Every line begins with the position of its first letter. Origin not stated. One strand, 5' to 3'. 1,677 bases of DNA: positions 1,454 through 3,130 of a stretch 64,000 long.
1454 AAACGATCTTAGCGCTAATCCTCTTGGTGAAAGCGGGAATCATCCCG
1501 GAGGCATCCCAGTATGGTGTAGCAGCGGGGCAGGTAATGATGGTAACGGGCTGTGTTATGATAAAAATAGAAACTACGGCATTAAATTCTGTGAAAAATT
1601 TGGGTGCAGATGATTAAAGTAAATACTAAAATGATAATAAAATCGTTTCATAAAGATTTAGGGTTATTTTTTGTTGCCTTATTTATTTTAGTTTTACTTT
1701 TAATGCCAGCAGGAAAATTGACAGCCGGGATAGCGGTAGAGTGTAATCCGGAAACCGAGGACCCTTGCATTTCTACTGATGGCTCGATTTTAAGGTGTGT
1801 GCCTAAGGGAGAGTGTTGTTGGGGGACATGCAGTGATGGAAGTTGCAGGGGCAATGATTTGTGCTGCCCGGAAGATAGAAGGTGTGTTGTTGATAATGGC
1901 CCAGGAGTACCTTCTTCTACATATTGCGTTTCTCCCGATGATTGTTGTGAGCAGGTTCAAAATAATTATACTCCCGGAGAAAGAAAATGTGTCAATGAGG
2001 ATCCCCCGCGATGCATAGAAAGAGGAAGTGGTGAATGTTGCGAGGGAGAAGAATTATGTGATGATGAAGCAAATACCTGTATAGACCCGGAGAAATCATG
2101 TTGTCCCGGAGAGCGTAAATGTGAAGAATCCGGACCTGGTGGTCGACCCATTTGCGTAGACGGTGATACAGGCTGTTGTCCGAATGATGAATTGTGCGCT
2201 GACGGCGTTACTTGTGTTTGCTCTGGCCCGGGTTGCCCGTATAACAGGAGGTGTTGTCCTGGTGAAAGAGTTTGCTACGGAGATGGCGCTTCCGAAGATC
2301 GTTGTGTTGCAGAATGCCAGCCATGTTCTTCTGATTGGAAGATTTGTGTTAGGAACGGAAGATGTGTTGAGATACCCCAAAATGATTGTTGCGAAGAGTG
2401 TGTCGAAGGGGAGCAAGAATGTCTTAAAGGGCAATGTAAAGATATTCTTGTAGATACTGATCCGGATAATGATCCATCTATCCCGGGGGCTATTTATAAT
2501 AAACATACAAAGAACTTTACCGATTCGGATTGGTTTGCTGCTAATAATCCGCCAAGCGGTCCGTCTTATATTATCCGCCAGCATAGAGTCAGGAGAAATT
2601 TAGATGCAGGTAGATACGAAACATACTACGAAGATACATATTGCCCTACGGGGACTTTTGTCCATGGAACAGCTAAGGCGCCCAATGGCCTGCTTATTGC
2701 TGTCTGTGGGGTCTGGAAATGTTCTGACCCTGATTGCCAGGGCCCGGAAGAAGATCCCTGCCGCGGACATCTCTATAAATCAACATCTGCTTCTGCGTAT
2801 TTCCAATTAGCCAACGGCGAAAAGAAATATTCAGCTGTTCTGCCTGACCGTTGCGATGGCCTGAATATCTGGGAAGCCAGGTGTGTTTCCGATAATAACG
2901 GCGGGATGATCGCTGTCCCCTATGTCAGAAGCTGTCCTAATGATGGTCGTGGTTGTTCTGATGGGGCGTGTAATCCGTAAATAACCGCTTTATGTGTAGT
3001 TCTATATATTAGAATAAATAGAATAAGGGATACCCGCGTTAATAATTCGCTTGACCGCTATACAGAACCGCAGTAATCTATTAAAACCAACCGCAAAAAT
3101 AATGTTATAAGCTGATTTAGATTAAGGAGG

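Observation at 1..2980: Overlapping exported gene pair: LamG lectin-domain protein and a ~50-cysteine CC-x5-C repeat protein of no recognisable family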

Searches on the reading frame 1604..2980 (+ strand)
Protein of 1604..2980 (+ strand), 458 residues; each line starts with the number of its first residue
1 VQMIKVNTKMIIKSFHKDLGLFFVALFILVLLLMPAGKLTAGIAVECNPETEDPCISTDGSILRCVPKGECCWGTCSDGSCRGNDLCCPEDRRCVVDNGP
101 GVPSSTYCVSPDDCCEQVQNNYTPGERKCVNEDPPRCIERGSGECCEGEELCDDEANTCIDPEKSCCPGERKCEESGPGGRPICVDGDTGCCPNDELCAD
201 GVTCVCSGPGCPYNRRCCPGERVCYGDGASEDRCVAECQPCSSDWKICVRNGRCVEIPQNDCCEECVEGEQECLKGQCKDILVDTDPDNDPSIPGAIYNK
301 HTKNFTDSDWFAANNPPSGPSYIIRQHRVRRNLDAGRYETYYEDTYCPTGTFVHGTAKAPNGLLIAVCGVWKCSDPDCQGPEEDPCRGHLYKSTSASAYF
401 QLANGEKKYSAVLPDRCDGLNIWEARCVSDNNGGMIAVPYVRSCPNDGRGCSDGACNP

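Call 4: search_protein_families(library=pfam, proteins=[window:1604-2980:+], max_evalue=1)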
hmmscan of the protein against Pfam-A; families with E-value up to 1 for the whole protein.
window:1604-2980:+ (458 aa): 0 families

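Call 5: search_protein_families(library=ncbifam, proteins=[window:1604-2980:+], max_evalue=1)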
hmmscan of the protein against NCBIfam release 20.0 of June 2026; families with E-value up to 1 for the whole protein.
window:1604-2980:+ (458 aa): 0 families

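Call 6: find_homologous_proteins(query=window:1604-2977:+, max_evalue=0.001)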
Query window:1604-2977:+ (458 aa): 1 proteins with E <= 0.001 among 2489 candidates.
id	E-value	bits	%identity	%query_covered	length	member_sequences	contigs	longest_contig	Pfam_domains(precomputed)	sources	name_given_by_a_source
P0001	0.0e+0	1090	100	100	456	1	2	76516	-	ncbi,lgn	-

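Call 7: search_solved_structures(query=window:1604-2977:+, max_evalue=10)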
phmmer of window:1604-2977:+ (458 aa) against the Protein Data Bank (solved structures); distinct sequences matched with E-value up to 10: 3.
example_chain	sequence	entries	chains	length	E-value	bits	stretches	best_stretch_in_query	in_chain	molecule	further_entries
6p77_A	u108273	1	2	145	0.032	16.1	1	324-425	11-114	Aromatic-ring-hydroxylating dioxygenase beta subunit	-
6vw4_A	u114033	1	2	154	0.036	15.9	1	324-425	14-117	Aromatic-ring-hydroxylating dioxygenase beta subunit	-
6jhc_A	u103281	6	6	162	0.19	13.5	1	347-434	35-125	Hydroxynitrile lyase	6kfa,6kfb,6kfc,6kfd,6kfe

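Call 9: find_encoding_contigs(protein=P0001, flank=10000)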
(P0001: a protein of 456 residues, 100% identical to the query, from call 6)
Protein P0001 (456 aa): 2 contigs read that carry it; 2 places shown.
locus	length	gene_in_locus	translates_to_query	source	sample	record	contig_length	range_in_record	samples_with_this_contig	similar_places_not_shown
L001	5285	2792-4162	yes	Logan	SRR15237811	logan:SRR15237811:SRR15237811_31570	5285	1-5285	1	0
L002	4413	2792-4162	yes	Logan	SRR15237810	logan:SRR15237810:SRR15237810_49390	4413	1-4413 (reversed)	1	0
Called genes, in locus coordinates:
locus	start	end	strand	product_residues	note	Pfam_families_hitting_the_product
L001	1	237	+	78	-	?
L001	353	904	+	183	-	-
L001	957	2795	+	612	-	PF13385:Laminin_G_3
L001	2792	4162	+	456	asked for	-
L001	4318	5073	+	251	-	PF13098:Thioredoxin_2 (weak), PF13462:Thioredoxin_4, PF01323:DSBA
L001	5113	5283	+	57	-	?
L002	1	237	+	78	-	?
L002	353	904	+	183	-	-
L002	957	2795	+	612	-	PF13385:Laminin_G_3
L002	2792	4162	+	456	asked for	-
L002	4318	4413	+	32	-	?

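Call 13: search_protein_representatives(protein=window:1604-2977:+)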
Query: 458 residues. Proteins with E-value up to 0.001 (for the whole library): 1; up to 1e-10: 1; up to 1e-30: 1. The best 1 are listed.
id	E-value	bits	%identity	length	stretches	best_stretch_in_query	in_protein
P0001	0.0e+00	1090.3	100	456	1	3-458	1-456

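Call 16: search_protein_families(library=pfam, proteins=[L001:353-901:+], max_evalue=10)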
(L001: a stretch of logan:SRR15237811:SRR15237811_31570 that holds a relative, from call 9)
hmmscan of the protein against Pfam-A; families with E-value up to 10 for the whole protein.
L001:353-901:+ (183 aa): 2 families
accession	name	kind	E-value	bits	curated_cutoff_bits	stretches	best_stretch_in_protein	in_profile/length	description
PF22120.2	T6SS_Tse3_N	-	0.02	15.6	27.2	1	144-179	38-73/104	T6SS, Peptidoglycan muramidase Tse3, N-terminal domain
PF14693.11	Ribosomal_TL5_C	-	0.045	14.6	27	1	126-158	36-68/84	Ribosomal protein TL5, C-terminal domain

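Call 20: predict_structure(protein=window:1610-2977:+)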
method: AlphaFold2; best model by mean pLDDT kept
length: 456 residues; sequences in the alignment: 1
mean_pLDDT: 43.3   pTM: 0.22
mean pLDDT of the five models: 43.3, 38.1, 37.7, 35.1, 34.4
residues with pLDDT >= 90: 0; 70-90: 15; 50-70: 85; < 50: 356
segments of 3 or more residues with pLDDT < 50: 35-42, 55-59, 71-82, 94-103, 129-133, 137-139, 141-143, 145-149, 152-157, 159-166, 173-180, 185-272, 274-321, 323-456
pLDDT, mean of each block of 10 residues (from residue 1): 53 71 82 50 51 51 54 42 49 46 52 53 50 49 47 47 46 43 49 38 36 33 36 37 42 41 35 31 33 31 30 39 44 42 44 37 39 35 36 33 33 38 40 40 42 36
secondary structure, 60 per line:
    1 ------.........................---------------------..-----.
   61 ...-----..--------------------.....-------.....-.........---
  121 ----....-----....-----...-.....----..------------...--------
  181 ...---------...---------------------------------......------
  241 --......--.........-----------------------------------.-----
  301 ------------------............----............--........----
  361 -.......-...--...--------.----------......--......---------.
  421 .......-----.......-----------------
elements in order: H7-31 E60-63 E91-95 E103-107 H109-117 E125-128 E134-137 E143-145 E170-172 E181-183 H229-234 E243-248 E251-256 E319-330 E335-346 E349-356 E362-368 E370-372 E375-377 E397-402 E405-410 E420-427 E433-439

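Call 23: find_encoding_contigs(protein=P0003, flank=10000)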
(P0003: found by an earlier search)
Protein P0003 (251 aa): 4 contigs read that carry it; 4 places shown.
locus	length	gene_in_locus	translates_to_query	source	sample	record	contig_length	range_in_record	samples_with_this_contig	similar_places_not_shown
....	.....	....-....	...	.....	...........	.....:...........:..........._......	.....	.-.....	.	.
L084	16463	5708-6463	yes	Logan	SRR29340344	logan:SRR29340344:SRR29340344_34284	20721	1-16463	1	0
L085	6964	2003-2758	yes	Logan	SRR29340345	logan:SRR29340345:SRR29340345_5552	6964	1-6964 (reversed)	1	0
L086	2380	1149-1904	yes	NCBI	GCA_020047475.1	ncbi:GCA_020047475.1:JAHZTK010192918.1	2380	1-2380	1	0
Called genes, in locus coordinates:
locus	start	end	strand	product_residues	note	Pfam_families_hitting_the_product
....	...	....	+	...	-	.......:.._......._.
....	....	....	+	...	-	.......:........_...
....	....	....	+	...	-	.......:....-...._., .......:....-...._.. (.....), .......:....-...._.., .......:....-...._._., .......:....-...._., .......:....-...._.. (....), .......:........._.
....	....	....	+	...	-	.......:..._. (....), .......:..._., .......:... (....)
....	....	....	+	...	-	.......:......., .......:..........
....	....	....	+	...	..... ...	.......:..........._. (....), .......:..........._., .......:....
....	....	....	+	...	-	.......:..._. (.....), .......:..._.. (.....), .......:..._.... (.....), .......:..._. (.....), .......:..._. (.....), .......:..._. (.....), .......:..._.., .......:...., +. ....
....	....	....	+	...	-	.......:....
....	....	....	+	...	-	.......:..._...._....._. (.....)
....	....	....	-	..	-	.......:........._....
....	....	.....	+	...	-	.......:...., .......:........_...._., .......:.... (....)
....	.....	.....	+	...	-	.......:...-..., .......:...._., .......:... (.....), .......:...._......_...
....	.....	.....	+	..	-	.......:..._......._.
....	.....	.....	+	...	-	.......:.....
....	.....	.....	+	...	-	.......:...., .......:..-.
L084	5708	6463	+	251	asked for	PF13098:Thioredoxin_2 (weak), PF13462:Thioredoxin_4, PF01323:DSBA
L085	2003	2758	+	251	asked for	PF13098:Thioredoxin_2 (weak), PF13462:Thioredoxin_4, PF01323:DSBA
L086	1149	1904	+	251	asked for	PF13098:Thioredoxin_2 (weak), PF13462:Thioredoxin_4, PF01323:DSBA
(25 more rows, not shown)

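Call 24: find_encoding_contigs(protein=P0004, flank=10000)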
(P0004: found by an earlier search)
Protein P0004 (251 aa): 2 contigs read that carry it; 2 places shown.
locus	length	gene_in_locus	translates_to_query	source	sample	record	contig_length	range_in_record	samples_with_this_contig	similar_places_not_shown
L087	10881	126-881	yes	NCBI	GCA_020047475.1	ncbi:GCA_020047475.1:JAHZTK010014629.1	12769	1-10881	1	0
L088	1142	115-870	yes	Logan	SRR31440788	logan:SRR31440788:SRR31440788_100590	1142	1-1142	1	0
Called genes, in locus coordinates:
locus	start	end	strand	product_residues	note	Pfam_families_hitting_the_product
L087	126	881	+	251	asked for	PF13098:Thioredoxin_2 (weak), PF13462:Thioredoxin_4, PF01323:DSBA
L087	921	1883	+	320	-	PF07719:TPR_2 (faint), PF13428:TPR_14 (faint), PF00515:TPR_1 (faint), PF13174:TPR_6 (faint), PF13181:TPR_8 (faint), PF13424:TPR_12 (faint), PF13432:TPR_16, PF13525:YfiO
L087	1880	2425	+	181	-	PF04390:LptE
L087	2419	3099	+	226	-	PF21694:DNA_pol3_delta_C (faint)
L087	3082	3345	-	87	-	PF01649:Ribosomal_S20p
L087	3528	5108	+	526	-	PF03023:MurJ, PF13440:Polysacc_synt_3 (weak), PF01554:MatE (weak)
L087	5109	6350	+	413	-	PF01541:GIY-YIG, PF27096:UvrC_M, PF02151:UVR (weak), PF08459:UvrC_RNaseH_dom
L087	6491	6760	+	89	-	PF01035:DNA_binding_1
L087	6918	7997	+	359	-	PF00437:T2SSE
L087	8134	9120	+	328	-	PF03462:PCRF, PF00472:RF-1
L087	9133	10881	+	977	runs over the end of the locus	PF00270:DEAD (faint), PF07517:SecA_DEAD, PF01043:SecA_PP_bind, PF21090:P-loop_SecA, PF07516:SecA_SW, PF02810:SEC-C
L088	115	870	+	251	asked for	PF13098:Thioredoxin_2 (weak), PF13462:Thioredoxin_4, PF01323:DSBA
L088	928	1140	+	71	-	?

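Call 28: find_homologous_proteins(query=P0006, max_evalue=0.00001)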
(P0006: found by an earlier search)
Query P0006 (612 aa): 43 proteins with E <= 0.00001 among 7824 candidates.
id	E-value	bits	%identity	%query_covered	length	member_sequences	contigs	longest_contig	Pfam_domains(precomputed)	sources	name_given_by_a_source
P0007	0.0e+0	1331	100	94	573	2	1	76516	PF13385.14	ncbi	-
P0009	5.2e-119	417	36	65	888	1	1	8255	PF22925.4,PF13385.14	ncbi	-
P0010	2.5e-28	117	28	67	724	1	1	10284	PF07953.21,PF13385.14,PF02210.32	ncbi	-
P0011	1.9e-27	114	25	67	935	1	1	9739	PF07953.21,PF13385.14,PF02210.32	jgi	-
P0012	3.2e-27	114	25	69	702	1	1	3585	PF07953.21,PF13385.14,PF02973.23,PF02210.32,PF00054.31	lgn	-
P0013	7.8e-25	106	26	67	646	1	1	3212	PF07953.21,PF00354.25,PF13385.14,PF02973.23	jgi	-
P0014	1.3e-20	92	25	71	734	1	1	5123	PF22925.4,PF07953.21,PF00354.25,PF13385.14,PF02973.23,PF02210.32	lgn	-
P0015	1.9e-20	91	26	70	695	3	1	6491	PF22925.4,PF07953.21,PF00354.25,PF13385.14,PF02973.23,PF02210.32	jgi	jgi:hypothetical protein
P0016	4.1e-19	87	28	47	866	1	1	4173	PF07953.21,PF13385.14,PF02973.23,PF02210.32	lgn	-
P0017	2.0e-18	85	29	33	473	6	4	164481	PF13385.14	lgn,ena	-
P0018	6.6e-18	83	25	70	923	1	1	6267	PF00354.25,PF13385.14,PF02973.23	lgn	-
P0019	1.9e-17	81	22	60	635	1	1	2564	PF22925.4,PF07953.21,PF00354.25,PF13385.14,PF02210.32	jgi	-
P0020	9.7e-17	79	27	67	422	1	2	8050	PF07953.21,PF00354.25,PF13385.14,PF02973.23,PF02210.32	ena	-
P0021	2.3e-15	74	23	76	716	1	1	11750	PF22925.4,PF00354.25,PF13385.14,PF02973.23,PF02210.32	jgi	jgi:hypothetical protein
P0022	4.1e-15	74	27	37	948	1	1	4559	PF07953.21,PF13385.14,PF02210.32,PF00054.31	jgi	-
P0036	4.6e-9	54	32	33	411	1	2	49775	PF07963.18,PF13385.14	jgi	jgi:prepilin-type N-terminal cleavage/methylation domain-containing protein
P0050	4.2e-6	44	29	33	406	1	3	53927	PF07963.18,PF13385.14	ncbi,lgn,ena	-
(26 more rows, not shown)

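Call 29: find_encoding_contigs(protein=P0009, flank=10000)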
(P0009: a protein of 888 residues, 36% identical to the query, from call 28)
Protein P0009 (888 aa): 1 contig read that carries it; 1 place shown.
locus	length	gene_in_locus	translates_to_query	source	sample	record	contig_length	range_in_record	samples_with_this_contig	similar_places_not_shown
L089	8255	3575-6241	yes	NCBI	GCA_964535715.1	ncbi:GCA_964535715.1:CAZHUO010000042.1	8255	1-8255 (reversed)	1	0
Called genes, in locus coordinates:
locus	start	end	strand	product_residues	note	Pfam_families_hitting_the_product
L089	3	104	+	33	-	?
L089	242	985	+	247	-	PF00293:NUDIX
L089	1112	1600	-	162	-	-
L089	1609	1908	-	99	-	-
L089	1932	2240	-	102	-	PF01503:PRA-PH (weak), PF03819:MazG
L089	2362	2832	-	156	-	PF01844:HNH (weak), PF13392:HNH_3 (weak)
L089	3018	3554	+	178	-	PF00588:SpoU_methylase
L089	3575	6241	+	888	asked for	PF13385:Laminin_G_3, PF22925:TS_C (faint), PF13385:Laminin_G_3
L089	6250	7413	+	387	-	-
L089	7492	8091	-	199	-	-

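Call 35: find_encoding_contigs(protein=P0005, flank=10000)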
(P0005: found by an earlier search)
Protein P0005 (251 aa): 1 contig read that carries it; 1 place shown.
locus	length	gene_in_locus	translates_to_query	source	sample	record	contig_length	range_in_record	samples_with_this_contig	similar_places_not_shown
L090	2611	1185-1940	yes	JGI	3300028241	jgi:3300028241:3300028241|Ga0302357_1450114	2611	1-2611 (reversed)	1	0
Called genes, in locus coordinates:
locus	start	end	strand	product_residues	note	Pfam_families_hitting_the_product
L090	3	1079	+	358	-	?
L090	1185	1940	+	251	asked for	PF13098:Thioredoxin_2 (weak), PF13462:Thioredoxin_4, PF01323:DSBA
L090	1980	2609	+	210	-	?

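Call 42: find_related_loci(query=A1, collection=metagenome_contigs, flank=10000)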
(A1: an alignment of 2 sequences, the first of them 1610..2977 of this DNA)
Query A1 (456 aa) in metagenome_contigs; peptide patterns used: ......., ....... (x = any residue, [..] = any of these).
300 stretches matched a pattern, but none encodes a relative of the query by tblastn (E <= 1e-3).

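Call 59: find_related_loci(query=P0006, collection=viral_contigs, flank=6000)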
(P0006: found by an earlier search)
Query P0006 (612 aa) in viral_contigs; peptide patterns used: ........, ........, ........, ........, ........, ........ (x = any residue, [..] = any of these).
12 stretches matched a pattern, but none encodes a relative of the query by tblastn (E <= 1e-3).

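Call 67: find_encoding_contigs(protein=P0006, flank=10000, max_places=6)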
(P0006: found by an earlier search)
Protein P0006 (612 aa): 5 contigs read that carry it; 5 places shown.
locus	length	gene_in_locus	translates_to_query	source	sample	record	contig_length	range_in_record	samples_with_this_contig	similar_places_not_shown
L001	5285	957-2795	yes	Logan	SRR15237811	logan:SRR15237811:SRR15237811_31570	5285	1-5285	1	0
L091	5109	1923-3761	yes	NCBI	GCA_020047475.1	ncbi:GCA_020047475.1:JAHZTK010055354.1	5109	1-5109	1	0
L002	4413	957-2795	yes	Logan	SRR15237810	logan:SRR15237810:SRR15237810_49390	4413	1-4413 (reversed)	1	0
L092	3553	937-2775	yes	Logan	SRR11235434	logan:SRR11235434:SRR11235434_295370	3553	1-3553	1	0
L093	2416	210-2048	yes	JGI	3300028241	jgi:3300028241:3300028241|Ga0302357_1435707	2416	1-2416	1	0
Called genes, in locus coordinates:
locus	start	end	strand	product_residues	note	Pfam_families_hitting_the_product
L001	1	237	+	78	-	?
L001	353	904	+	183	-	-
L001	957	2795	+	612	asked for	PF13385:Laminin_G_3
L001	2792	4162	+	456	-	-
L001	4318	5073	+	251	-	PF13098:Thioredoxin_2 (weak), PF13462:Thioredoxin_4, PF01323:DSBA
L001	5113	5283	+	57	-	?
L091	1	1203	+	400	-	?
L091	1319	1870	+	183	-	-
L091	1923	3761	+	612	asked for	PF13385:Laminin_G_3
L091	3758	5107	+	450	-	?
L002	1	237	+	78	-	?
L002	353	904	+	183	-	-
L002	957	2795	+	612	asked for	PF13385:Laminin_G_3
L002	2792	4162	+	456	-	-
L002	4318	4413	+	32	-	?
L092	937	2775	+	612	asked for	PF13385:Laminin_G_3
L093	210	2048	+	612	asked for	PF13385:Laminin_G_3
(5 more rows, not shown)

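Call 72: search_protein_families(library=padloc, proteins=[L001:353-901:+, L001:957-2792:+, window:1610-2977:+], max_evalue=0.1)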
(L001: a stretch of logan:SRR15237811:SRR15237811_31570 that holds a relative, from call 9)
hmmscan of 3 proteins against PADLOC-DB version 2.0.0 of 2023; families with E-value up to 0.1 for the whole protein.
L001:353-901:+ (183 aa): 0 families

L001:957-2792:+ (612 aa): 0 families

window:1610-2977:+ (456 aa): 0 families

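Call 73: search_protein_families(library=phrogs, proteins=[L001:353-901:+, L001:957-2792:+, window:1610-2977:+], max_evalue=0.1)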
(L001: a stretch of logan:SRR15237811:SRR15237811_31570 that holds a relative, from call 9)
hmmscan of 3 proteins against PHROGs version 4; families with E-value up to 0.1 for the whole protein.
L001:353-901:+ (183 aa): 0 families

L001:957-2792:+ (612 aa): 7 families
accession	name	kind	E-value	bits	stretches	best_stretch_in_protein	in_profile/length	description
phrog_18503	-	unknown function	1.7e-12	47.5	2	45-252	501-715/844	-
phrog_3545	-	unknown function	5.5e-09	35.7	2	55-235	759-965/1115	-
phrog_22373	-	unknown function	5.3e-08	32.7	1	86-244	32-194/688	-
phrog_4390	-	unknown function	0.00015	22.4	1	46-245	26-241/253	-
phrog_21223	-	unknown function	0.0004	19.8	1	166-234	97-171/710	-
phrog_38322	-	unknown function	0.031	14.1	0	137-229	390-485/506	-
phrog_14220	-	unknown function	0.036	14.2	0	184-246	123-183/401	-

window:1610-2977:+ (456 aa): 0 families
